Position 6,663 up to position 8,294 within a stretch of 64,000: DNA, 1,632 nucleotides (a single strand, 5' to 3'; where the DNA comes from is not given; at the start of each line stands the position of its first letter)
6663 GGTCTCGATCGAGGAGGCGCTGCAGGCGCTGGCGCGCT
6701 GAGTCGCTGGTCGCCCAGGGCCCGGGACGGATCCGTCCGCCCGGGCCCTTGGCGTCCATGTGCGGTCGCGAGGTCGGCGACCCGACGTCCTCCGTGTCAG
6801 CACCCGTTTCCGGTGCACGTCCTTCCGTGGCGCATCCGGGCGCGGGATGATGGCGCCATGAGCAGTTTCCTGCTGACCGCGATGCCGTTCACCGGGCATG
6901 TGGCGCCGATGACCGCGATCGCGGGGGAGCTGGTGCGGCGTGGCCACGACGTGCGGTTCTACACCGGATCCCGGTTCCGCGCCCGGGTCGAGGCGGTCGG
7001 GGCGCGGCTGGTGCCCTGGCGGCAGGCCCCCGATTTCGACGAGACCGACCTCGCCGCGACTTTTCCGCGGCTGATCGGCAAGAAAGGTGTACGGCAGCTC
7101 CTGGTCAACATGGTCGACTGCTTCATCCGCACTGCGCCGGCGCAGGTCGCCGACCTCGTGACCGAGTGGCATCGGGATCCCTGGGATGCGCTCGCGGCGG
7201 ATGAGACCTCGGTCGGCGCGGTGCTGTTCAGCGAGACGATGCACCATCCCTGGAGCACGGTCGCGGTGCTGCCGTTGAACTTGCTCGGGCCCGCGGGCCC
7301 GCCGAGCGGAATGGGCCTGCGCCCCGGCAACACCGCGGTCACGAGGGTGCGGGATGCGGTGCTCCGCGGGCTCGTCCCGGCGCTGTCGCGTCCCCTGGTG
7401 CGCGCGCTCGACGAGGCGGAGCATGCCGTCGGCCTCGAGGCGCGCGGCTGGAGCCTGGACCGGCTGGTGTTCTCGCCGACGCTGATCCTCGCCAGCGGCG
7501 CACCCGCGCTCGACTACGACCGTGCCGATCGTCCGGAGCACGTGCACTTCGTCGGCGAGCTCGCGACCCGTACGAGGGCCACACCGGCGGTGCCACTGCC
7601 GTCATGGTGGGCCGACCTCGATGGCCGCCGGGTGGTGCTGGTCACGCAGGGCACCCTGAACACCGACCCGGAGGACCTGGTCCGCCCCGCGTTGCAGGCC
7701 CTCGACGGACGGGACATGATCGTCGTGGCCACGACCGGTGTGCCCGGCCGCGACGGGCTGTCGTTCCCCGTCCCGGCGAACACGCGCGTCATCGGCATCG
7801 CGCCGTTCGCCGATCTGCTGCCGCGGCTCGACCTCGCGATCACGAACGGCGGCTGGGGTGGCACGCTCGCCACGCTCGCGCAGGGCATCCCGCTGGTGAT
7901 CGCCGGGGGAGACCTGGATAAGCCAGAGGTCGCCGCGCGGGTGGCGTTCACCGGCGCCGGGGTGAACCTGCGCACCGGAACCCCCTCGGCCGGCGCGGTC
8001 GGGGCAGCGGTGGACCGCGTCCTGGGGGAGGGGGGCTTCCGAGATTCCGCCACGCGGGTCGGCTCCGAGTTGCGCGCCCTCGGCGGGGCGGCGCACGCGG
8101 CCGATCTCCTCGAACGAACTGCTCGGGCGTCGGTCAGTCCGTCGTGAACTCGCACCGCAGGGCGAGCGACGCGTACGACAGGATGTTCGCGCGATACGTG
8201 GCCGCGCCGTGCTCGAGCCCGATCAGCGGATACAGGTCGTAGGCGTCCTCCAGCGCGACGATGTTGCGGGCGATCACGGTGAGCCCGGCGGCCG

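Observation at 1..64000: GGATCC, and especially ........, behaves as a highly iterated palindrome across coding and non-coding DNA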

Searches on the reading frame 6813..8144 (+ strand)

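Call 20: search_protein_families(library=pfam, proteins=[window:6813-8144:+], max_evalue=0.001)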
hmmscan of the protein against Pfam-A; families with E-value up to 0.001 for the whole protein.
window:6813-8144:+ (444 aa): 3 families
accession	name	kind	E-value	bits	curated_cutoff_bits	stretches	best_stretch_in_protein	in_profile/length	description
PF06722.18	EryCIII-like_C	-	3.2e-15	56.8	31.7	1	304-420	14-129/145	Erythromycin biosynthesis protein CIII-like, C-terminal domain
PF00201.24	UDPGT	-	2.5e-05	23.7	19.5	1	322-414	322-416/499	UDP-glucoronosyl and UDP-glucosyl transferase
PF03033.26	Glyco_transf_28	-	0.00032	21.2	26.2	1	28-63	10-47/139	Glycosyltransferase family 28 N-terminal domain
